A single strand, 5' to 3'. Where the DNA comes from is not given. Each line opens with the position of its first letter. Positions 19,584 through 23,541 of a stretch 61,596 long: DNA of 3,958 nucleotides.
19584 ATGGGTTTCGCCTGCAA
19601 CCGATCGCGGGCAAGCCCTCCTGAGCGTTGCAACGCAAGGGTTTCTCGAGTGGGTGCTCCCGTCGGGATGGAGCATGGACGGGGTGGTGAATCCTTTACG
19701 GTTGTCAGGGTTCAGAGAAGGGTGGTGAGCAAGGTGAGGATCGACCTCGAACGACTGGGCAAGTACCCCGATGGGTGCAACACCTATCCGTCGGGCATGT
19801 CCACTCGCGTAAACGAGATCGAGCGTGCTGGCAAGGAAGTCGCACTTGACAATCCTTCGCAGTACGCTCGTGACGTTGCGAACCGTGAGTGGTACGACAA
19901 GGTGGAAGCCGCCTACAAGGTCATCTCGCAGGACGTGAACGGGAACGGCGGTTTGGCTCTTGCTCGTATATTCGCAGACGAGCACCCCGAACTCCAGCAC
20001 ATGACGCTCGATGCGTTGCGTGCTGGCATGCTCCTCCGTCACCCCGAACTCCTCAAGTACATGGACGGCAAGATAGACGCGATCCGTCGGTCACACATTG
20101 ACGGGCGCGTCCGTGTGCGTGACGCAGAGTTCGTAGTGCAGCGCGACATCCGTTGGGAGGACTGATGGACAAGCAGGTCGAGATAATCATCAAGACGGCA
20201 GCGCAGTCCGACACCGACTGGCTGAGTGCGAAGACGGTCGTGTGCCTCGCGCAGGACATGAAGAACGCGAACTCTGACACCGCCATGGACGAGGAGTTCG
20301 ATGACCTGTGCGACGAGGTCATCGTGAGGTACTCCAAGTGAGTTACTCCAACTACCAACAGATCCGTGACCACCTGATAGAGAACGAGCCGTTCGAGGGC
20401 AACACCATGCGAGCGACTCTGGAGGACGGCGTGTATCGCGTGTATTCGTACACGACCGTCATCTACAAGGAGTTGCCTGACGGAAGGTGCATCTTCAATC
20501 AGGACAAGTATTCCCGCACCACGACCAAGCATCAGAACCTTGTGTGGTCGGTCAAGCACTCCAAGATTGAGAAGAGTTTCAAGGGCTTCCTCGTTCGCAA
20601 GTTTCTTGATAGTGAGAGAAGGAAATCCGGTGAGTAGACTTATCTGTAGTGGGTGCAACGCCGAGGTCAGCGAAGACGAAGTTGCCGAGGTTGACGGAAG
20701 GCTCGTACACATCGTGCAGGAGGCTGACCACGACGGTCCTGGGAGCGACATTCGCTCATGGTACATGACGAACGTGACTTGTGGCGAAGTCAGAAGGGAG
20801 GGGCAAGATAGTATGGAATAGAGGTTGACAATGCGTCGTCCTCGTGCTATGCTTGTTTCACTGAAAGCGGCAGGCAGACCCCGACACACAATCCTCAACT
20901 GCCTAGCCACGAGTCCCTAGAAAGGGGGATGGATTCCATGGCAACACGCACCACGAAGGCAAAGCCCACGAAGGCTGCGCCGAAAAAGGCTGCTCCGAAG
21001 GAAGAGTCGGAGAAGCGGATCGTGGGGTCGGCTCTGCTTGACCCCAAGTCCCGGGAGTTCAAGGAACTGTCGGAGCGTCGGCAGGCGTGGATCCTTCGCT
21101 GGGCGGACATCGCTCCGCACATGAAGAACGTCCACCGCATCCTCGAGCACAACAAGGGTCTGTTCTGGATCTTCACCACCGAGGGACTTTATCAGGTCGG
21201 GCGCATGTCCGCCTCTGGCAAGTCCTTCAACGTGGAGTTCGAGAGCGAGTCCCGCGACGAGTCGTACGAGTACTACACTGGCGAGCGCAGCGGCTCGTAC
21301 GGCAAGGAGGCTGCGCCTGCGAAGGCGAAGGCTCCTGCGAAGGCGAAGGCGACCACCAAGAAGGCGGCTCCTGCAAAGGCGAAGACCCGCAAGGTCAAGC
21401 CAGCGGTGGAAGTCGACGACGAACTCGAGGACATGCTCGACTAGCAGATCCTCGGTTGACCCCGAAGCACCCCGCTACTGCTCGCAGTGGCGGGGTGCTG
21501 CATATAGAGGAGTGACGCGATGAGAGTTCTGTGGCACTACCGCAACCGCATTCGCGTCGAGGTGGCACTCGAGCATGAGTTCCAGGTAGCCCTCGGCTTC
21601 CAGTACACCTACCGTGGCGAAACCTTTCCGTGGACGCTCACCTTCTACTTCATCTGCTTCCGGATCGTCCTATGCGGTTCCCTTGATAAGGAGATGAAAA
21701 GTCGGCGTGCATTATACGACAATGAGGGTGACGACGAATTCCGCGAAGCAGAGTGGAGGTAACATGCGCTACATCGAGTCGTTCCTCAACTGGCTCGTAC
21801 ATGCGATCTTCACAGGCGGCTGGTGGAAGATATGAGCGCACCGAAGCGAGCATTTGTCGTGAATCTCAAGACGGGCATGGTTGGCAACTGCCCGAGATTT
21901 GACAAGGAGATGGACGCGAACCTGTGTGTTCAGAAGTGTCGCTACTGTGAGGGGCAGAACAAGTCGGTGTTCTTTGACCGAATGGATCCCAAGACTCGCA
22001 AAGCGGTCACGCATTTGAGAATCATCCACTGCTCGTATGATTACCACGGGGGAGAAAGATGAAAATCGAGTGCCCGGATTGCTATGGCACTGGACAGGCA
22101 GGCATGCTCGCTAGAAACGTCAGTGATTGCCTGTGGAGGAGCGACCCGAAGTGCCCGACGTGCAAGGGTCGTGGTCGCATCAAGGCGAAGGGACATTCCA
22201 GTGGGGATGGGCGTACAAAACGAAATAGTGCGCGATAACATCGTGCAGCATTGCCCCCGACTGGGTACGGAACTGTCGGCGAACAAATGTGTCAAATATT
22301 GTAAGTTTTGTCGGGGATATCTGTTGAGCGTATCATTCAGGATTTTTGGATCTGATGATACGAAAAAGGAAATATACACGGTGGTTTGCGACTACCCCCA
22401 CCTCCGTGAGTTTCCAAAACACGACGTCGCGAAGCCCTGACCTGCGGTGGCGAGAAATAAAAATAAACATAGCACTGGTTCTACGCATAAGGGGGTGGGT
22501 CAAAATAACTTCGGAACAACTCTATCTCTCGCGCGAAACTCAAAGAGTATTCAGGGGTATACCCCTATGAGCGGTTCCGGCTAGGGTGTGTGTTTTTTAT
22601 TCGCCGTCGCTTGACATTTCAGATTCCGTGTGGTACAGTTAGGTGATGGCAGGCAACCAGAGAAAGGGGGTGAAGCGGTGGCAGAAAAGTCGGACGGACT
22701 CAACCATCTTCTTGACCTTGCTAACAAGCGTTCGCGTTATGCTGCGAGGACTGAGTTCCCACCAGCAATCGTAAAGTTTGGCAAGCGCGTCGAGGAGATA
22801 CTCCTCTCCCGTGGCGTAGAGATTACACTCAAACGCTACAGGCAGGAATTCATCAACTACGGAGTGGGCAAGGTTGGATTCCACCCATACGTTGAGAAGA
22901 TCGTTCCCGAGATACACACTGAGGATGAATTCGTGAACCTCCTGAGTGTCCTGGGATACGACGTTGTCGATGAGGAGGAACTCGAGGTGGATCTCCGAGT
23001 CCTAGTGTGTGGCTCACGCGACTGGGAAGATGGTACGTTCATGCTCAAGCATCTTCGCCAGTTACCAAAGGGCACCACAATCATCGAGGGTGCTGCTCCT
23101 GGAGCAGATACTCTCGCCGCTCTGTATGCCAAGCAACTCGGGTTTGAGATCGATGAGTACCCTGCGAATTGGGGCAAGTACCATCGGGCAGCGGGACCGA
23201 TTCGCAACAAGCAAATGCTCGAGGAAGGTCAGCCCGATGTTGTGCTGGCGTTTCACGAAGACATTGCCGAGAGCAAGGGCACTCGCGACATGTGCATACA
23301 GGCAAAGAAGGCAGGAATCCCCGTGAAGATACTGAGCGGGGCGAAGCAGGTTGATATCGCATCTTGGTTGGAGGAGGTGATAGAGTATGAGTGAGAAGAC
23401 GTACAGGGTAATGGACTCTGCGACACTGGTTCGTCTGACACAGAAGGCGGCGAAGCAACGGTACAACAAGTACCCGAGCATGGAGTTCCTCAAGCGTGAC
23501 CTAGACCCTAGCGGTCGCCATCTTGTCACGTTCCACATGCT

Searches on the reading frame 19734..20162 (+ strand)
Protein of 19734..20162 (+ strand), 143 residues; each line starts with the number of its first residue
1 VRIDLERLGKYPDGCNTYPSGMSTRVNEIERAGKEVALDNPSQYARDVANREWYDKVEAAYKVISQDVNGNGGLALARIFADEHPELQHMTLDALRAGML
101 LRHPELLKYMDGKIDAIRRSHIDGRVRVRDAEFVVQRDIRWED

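Call 14: find_related_loci(query=window:19734-20162:+, collection=viral_contigs, flank=3000)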
Query window:19734-20162:+ (143 aa) in viral_contigs; peptide patterns used: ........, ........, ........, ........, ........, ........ (x = any residue, [..] = any of these).
11 stretches matched a pattern, but none encodes a relative of the query by tblastn (E <= 1e-3).

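Call 17: search_protein_families(library=pfam, proteins=[window:19734-20162:+], max_evalue=0.01)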
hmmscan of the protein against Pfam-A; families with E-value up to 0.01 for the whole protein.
window:19734-20162:+ (143 aa): 0 families

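Call 19: find_homologous_proteins(query=window:19734-20162:+)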
Query window:19734-20162:+ (143 aa): 2 proteins with E <= 0.001 among 8 candidates.
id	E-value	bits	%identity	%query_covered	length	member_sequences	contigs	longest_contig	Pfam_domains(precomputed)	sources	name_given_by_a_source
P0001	7.6e-90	316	99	100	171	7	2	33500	-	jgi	-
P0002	3.9e-42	162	55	99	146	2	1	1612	-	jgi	jgi:hypothetical protein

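Call 20: find_encoding_contigs(protein=P0001, flank=10000)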
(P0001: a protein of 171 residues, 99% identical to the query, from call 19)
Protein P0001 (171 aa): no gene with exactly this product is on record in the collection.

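Call 21: find_encoding_contigs(protein=P0002, flank=10000)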
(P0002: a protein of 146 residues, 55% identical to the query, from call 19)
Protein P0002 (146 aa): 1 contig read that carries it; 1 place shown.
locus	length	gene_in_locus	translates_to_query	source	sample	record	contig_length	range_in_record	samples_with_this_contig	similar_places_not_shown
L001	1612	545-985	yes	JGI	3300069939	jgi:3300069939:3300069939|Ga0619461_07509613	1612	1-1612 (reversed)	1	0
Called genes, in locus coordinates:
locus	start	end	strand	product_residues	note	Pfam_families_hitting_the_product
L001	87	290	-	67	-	-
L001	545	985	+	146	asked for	-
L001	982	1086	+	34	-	-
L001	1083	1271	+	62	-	-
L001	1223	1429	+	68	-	-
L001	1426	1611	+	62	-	?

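Call 30: find_related_loci(query=A2, collection=metagenome_contigs, flank=3000)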
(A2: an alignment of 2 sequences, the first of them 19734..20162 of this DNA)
Query A2 (143 aa) in metagenome_contigs; peptide patterns used: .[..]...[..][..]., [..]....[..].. (x = any residue, [..] = any of these).
296 stretches matched a pattern, but none encodes a relative of the query by tblastn (E <= 1e-3).

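Call 33: find_homologous_proteins(query=A2, max_evalue=0.01)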
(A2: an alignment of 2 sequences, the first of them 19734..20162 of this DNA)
Query A2 (2 sequences) (143 aa, profile of the alignment): 2 proteins with E <= 0.01 among 127 candidates.
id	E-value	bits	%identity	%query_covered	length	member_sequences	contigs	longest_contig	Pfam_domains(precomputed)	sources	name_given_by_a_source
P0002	1.3e-85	303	55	99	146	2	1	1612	-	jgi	jgi:hypothetical protein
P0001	1.0e-81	290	99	100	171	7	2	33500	-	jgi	-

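Call 34: list_cluster_members(proteins=[P0001, P0002])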
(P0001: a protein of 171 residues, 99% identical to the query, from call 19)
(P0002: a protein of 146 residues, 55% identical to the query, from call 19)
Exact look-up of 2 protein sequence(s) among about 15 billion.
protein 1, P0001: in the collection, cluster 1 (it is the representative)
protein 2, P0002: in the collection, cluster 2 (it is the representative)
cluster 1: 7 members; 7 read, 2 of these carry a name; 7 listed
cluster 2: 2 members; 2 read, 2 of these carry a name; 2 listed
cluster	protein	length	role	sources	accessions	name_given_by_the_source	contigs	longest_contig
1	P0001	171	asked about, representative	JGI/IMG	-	-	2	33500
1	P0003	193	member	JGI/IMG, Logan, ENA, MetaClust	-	\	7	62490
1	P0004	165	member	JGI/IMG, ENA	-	hypothetical protein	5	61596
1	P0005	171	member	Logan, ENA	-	-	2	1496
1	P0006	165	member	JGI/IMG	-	-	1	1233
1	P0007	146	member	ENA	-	-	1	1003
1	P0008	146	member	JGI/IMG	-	-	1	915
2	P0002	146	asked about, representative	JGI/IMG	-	hypothetical protein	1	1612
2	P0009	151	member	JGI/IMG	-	hypothetical protein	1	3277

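Call 35: find_encoding_contigs(protein=P0009, flank=3000)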
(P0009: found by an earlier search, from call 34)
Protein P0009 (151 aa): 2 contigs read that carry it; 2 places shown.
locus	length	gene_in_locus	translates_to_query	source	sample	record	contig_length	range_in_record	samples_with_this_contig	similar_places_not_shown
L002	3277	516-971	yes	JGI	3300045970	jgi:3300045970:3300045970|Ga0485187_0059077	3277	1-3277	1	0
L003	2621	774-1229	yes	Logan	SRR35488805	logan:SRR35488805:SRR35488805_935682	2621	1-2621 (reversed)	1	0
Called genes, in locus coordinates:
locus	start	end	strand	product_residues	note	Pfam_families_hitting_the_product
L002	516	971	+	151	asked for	-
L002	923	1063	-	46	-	-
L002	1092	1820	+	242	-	-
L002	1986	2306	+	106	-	-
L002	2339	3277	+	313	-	?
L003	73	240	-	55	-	-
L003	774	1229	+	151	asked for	-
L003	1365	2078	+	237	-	-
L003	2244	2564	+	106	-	-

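Call 36: find_encoding_contigs(protein=P0003, flank=1500, max_places=10)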
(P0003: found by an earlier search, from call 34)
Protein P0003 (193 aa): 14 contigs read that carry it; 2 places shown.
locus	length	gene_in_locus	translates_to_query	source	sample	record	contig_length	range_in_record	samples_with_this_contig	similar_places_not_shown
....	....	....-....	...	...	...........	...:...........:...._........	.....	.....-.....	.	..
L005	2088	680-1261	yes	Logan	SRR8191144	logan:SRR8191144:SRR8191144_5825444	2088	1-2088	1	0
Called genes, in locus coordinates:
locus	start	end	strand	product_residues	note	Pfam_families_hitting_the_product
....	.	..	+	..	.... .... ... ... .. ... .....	-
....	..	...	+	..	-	-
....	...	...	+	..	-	-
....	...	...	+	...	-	-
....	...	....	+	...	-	-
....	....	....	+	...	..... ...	-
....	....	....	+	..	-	-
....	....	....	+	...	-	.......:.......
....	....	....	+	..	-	-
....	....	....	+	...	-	-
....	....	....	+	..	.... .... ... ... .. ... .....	-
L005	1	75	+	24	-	?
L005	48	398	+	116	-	-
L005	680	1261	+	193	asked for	-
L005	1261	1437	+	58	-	-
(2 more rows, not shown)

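Call 73: search_protein_families(library=phrogs, proteins=[window:19734-20162:+], max_evalue=0.001)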
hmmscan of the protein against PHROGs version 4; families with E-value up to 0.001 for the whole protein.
window:19734-20162:+ (143 aa): 0 families

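Call 74: search_protein_representatives(alignment_id=A2)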
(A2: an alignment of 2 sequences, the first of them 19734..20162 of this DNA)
Query: 2 sequences, 146 profile positions. Proteins with E-value up to 0.001 (for the whole library): 7; up to 1e-10: 4; up to 1e-30: 3. The best 7 are listed.
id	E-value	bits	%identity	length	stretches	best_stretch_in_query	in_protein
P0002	4.0e-86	302.7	-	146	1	1-146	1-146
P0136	6.0e-40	153.0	-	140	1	1-141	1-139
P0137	1.4e-38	148.5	-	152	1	1-144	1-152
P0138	9.8e-26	106.9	-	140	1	4-139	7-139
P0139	2.1e-06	44.1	-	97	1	55-105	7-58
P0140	3.0e-05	40.4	-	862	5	17-47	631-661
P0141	1.1e-04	38.6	-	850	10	34-78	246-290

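Call 75: find_encoding_contigs(protein=P0136, flank=3000, max_places=4)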
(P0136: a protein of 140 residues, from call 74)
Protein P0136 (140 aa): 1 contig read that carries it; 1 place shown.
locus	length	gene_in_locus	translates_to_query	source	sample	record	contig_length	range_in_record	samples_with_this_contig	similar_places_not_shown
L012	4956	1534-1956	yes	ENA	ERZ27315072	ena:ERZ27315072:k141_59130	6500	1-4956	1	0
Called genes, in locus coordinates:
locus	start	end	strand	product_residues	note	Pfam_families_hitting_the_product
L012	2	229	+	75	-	?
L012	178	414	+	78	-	-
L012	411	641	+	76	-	-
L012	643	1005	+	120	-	-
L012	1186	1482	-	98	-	-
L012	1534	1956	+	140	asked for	-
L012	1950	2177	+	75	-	-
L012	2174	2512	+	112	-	PF26096:DUF8033 (weak)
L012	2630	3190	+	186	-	-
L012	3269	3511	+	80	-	-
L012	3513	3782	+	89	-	-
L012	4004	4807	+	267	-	-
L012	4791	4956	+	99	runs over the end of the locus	-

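Call 76: find_encoding_contigs(protein=P0137, flank=3000, max_places=4)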
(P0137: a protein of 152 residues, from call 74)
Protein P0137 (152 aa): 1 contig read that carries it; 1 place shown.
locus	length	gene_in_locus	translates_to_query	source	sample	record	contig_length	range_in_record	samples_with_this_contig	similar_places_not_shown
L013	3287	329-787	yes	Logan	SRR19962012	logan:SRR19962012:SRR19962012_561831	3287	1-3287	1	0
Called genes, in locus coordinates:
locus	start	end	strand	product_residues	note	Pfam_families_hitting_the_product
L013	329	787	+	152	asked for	-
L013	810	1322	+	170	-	-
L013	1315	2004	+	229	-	-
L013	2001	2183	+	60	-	-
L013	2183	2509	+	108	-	-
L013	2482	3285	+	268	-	?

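Call 77: find_encoding_contigs(protein=P0138, flank=3000, max_places=4)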
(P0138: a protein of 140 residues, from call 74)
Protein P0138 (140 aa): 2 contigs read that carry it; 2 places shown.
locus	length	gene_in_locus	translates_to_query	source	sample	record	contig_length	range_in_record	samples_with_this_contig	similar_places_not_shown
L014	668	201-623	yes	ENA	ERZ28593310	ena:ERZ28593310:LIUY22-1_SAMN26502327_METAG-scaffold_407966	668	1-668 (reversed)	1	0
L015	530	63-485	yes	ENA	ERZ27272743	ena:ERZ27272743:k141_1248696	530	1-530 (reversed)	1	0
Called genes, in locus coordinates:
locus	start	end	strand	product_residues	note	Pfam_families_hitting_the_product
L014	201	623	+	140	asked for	-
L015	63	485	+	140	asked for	-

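Call 96: predict_structure(alignment_id=A9)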
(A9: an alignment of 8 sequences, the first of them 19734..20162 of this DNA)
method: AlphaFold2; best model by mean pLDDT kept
length: 143 residues; sequences in the alignment: 8
mean_pLDDT: 81.9   pTM: 0.47
mean pLDDT of the five models: 81.9, 80.8, 79.8, 76.3, 75.6
residues with pLDDT >= 90: 32; 70-90: 94; 50-70: 16; < 50: 1
segments of 3 or more residues with pLDDT < 50: none
pLDDT, mean of each block of 10 residues (from residue 1): 59 78 91 92 88 84 75 71 74 82 89 90 82 89 89
secondary structure, 60 per line:
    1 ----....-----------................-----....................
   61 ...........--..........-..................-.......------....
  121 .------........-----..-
elements in order: H5-8 H20-35 H41-71 H74-83 H85-102 H104-110 H128-135

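Call 100: fold_search(model_id=the predicted structure, library=pdb)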
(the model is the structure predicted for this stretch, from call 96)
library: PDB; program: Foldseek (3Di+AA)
matches with E <= 10: 7; with E <= 0.001: 0
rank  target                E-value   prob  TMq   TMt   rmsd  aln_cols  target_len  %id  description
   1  6wic_A                6.4e+00  0.06  0.17  0.09   5.3        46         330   17  Pre-catalytic quaternary complex of human Polymerase Mu on a complementary DNA double-strand break substrate (released 2020-10-07)
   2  6o3q_MODEL_1_A        7.6e+00  0.08  0.19  0.40   5.1        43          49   16  NMR solution structure of vicilin-buried peptide-8 (VBP-8) (released 2019-04-24)
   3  3iby_C                8.1e+00  0.10  0.20  0.13   7.3        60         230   13  Structure of cytosolic domain of L. pneumophila FeoB (released 2009-10-13)
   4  1u2z_C                9.1e+00  0.04  0.12  0.06   6.5        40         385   20  Crystal structure of histone K79 methyltransferase Dot1p from yeast (released 2004-09-07)
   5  8bxg_A                9.1e+00  0.02  0.18  0.06  15.9       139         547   16  Structure of the K/H exchanger KefC. (released 2023-12-20)
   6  9l0x_G                9.7e+00  0.05  0.22  0.26  16.1       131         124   14  Cryo-EM structure of E.coli transcription initiation complex with Escherichia phage Mu late transcription activator C (released 2025-12-17)
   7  8gh6_A                9.7e+00  0.02  0.15  0.04  21.5       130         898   13  Bombyx mori R2 retrotransposon initiating target-primed reverse transcription (released 2023-04-05)

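Call 101: fold_search(model_id=the predicted structure, library=viral)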
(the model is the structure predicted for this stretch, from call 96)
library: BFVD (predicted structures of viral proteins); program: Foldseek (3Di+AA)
matches with E <= 10: 20; with E <= 0.001: 0
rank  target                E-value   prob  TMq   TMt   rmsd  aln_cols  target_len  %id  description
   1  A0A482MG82            1.8e+00  0.54  0.25  0.40   5.5        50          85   14  Lipoprotein [Serratia phage Parlo]
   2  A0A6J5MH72            3.3e+00  0.06  0.12  0.12   8.8        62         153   16  Uncharacterized protein [uncultured Caudovirales phage]
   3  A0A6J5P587            3.9e+00  0.47  0.28  0.70   4.5        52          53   21  Uncharacterized protein [uncultured Caudovirales phage]
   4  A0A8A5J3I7            4.4e+00  0.08  0.16  0.10   7.8        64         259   14  (no name in the UniProt tables at hand)
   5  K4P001                5.6e+00  0.02  0.11  0.20  11.5        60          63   20  Uncharacterized protein [Stenotrophomonas phage IME15]
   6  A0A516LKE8            5.9e+00  0.08  0.20  0.25   7.6        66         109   21  (no name in the UniProt tables at hand)
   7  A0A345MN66            7.1e+00  0.10  0.22  0.09   4.1        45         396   18  (no name in the UniProt tables at hand)
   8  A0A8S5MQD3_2          7.5e+00  0.08  0.26  0.05  17.4       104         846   10  Tape measure domain protein [Siphoviridae sp. ctA4S13]
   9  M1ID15                7.5e+00  0.02  0.14  0.07  18.9       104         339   15  (no name in the UniProt tables at hand)
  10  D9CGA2                8.0e+00  0.09  0.25  0.30  10.9        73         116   12  (no name in the UniProt tables at hand)
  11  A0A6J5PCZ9            8.0e+00  0.04  0.15  0.32  11.0        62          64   16  Uncharacterized protein [uncultured Caudovirales phage]
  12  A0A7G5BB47            8.5e+00  0.04  0.17  0.28   9.5        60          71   15  Uncharacterized protein [Ralstonia phage Jenny]
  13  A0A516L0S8            8.5e+00  0.03  0.15  0.15  14.2        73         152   11  (no name in the UniProt tables at hand)
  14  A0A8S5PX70            9.0e+00  0.28  0.16  0.67   0.8        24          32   12  Uncharacterized protein [Siphoviridae sp. ct2vX3]
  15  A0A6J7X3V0            9.0e+00  0.07  0.20  0.40   6.0        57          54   18  Uncharacterized protein [uncultured Caudovirales phage]
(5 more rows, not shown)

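Call 104: find_encoding_contigs(protein=P0139, flank=3000, max_places=3)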
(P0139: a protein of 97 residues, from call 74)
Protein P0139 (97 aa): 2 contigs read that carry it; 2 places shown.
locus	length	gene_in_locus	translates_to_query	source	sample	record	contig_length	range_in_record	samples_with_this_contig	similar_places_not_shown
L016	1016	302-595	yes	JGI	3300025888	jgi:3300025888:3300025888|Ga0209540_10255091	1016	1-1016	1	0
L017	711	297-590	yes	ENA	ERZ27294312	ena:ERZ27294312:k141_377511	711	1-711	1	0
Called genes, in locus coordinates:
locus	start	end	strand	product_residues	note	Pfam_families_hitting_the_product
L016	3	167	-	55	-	?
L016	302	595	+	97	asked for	-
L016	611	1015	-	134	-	?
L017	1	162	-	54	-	?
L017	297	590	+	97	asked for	-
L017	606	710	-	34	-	?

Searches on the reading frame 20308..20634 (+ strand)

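Call 17: search_protein_families(library=pfam, proteins=[window:20308-20634:+], max_evalue=0.01)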
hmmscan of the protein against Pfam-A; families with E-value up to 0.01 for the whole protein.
window:20308-20634:+ (109 aa): 0 families

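Call 73: search_protein_families(library=phrogs, proteins=[window:20308-20634:+], max_evalue=0.001)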
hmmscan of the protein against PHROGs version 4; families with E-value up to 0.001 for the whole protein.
window:20308-20634:+ (109 aa): 3 families
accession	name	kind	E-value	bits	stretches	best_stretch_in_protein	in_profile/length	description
phrog_4264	-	unknown function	4.8e-06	27.8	1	29-77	22-69/93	-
phrog_32689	-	unknown function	9.3e-06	26.9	1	34-80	78-124/136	-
phrog_19962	-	unknown function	0.00066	20.7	1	32-83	45-95/122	-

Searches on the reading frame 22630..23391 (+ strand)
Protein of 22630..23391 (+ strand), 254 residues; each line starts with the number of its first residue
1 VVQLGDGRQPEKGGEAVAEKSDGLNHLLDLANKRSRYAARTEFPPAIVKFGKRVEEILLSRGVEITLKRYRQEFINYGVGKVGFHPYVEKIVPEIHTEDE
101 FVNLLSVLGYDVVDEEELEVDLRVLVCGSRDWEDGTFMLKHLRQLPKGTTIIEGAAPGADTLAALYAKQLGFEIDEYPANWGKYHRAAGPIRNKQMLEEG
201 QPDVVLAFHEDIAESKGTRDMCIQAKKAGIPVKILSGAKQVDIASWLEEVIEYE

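Call 72: search_protein_families(library=pfam, proteins=[window:22630-23391:+], max_evalue=0.001)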
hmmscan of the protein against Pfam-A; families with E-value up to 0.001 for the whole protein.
window:22630-23391:+ (254 aa): 1 family
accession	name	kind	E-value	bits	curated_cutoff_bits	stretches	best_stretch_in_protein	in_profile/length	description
PF10686.14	YAcAr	-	1.5e-12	47.6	28.2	1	123-184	2-66/66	YspA, cpYpsA-related SLOG family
